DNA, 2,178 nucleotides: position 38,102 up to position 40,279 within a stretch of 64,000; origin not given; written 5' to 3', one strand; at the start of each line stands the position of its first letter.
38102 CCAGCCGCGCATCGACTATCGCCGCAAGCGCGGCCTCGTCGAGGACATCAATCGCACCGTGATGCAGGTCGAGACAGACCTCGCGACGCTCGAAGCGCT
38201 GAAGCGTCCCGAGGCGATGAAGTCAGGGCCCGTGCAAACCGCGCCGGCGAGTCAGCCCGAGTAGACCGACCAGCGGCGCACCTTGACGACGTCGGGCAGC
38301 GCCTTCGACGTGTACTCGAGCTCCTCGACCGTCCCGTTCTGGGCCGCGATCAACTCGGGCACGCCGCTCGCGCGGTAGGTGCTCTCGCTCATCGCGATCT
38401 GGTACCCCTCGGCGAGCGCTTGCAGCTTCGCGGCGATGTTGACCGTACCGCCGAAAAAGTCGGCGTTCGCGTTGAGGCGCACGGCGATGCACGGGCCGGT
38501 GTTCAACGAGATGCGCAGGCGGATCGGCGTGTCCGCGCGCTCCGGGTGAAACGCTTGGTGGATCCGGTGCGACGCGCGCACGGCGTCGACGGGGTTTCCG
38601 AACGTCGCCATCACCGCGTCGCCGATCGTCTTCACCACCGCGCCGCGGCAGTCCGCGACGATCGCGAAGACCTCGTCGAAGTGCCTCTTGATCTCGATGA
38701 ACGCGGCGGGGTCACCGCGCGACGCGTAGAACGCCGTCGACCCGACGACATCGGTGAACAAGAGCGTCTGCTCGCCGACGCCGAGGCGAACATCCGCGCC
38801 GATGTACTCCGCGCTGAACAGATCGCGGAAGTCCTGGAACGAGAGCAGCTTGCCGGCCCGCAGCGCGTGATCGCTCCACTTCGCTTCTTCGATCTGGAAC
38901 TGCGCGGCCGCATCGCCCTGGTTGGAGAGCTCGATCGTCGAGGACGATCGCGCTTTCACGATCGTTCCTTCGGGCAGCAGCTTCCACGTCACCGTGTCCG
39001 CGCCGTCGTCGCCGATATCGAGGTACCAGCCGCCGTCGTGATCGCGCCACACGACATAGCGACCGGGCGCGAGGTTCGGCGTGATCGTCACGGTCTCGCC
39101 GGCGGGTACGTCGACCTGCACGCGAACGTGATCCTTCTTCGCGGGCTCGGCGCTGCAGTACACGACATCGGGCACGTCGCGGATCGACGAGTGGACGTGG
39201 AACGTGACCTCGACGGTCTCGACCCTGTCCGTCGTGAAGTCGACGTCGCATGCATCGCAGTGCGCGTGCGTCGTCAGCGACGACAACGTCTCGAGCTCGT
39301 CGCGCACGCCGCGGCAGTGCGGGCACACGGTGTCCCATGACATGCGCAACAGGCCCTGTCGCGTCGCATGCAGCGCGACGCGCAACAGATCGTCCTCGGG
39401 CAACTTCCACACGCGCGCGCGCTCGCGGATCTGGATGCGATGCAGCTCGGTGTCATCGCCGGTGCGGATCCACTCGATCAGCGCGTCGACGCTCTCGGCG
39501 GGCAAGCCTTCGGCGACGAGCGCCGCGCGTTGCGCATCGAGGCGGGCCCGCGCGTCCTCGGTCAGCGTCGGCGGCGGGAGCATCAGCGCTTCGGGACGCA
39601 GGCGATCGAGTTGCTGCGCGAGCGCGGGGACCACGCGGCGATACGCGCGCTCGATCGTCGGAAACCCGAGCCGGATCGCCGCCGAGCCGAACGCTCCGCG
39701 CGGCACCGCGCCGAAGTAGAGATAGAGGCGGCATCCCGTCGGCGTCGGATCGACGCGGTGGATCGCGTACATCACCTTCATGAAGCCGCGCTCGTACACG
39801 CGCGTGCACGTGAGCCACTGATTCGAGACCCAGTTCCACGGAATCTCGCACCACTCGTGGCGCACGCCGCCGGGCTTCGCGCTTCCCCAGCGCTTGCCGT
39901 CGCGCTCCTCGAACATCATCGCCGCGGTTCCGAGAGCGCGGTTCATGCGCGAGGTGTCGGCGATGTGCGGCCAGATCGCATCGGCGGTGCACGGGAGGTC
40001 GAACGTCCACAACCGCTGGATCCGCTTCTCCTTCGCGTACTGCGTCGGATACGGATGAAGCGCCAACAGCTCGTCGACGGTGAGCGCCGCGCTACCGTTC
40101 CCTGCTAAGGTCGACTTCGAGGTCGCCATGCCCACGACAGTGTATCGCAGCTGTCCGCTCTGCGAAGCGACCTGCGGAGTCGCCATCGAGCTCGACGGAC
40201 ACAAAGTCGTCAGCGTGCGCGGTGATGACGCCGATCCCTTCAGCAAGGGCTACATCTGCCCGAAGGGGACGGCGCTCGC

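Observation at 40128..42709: Molybdopterin oxidoreductase translationally coupled (GTGA) to a truncated haemoglobin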

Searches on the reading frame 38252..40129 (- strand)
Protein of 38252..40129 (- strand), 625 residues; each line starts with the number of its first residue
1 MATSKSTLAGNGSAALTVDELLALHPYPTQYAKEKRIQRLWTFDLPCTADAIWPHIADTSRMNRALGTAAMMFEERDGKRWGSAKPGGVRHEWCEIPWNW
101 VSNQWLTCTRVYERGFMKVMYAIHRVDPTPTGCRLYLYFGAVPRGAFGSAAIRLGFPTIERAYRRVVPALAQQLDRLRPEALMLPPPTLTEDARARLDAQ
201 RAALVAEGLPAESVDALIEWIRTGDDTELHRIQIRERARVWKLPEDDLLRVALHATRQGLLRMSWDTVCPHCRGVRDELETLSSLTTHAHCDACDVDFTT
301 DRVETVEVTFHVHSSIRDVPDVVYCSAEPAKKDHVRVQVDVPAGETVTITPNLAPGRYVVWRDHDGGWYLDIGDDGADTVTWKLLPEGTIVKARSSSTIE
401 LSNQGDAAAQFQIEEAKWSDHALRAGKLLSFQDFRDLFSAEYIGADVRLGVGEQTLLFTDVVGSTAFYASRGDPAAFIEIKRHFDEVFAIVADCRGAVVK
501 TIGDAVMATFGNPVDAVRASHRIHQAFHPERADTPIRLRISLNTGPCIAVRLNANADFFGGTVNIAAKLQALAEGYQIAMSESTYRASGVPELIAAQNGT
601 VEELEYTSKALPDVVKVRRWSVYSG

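Call 7: search_protein_families(library=pfam, proteins=[window:38252-40129:-], max_evalue=0.01)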
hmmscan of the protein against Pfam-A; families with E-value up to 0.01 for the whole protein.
window:38252-40129:- (625 aa): 3 families
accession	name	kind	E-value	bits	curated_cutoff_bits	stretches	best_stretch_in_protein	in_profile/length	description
PF19363.4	DUF5939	-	9.9e-19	68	22.5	1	211-319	17-126/281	Family of unknown function (DUF5939)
PF00211.25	Guanylate_cyc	-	8.8e-16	58.5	21.9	1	454-587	9-154/183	Adenylate and Guanylate cyclase catalytic domain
PF13473.12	Cupredoxin_1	-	0.0065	16.9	27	0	384-417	32-65/104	Cupredoxin-like domain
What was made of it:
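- Checked: The divergent neighbour (38252-40129, minus strand) carries DUF5939 and a class III cyclase domain (call 7).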

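Call 8: search_protein_families(library=ncbifam, proteins=[window:38252-40129:-], max_evalue=0.01)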
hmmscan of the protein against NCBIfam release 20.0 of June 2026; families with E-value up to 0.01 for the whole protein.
window:38252-40129:- (625 aa): 1 family
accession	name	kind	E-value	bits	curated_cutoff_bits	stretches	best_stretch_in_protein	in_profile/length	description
NF058673.1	LipAdnlyCyLipJMY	equivalog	1.6e-09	37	800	1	455-586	297-419/449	bifunctional lipase/adenylate cyclase LipJ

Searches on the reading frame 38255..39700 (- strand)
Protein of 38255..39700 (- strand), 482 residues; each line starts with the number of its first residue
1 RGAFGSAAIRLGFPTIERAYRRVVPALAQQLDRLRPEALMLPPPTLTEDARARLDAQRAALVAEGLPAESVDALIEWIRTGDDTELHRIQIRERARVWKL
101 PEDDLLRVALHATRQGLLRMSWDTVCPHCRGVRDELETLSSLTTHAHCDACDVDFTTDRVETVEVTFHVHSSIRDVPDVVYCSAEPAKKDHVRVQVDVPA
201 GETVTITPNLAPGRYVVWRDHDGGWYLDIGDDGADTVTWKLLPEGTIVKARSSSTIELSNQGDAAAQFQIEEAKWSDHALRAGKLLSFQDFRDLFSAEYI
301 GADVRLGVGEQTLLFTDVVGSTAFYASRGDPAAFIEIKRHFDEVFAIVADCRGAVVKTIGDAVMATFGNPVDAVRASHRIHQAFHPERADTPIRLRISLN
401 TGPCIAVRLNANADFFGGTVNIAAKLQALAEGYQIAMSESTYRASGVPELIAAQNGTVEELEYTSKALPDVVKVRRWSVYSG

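Call 86: search_protein_families(library=pfam, proteins=[window:38255-39700:-], max_evalue=0.01)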
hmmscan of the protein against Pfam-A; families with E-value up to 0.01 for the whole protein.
window:38255-39700:- (482 aa): 3 families
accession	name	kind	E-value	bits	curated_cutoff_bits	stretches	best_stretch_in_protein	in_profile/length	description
PF19363.4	DUF5939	-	5.9e-19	68.7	22.5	1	68-176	17-126/281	Family of unknown function (DUF5939)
PF00211.25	Guanylate_cyc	-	4.7e-16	59.4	21.9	1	311-444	9-154/183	Adenylate and Guanylate cyclase catalytic domain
PF13473.12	Cupredoxin_1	-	0.0033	17.8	27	0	241-274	32-65/104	Cupredoxin-like domain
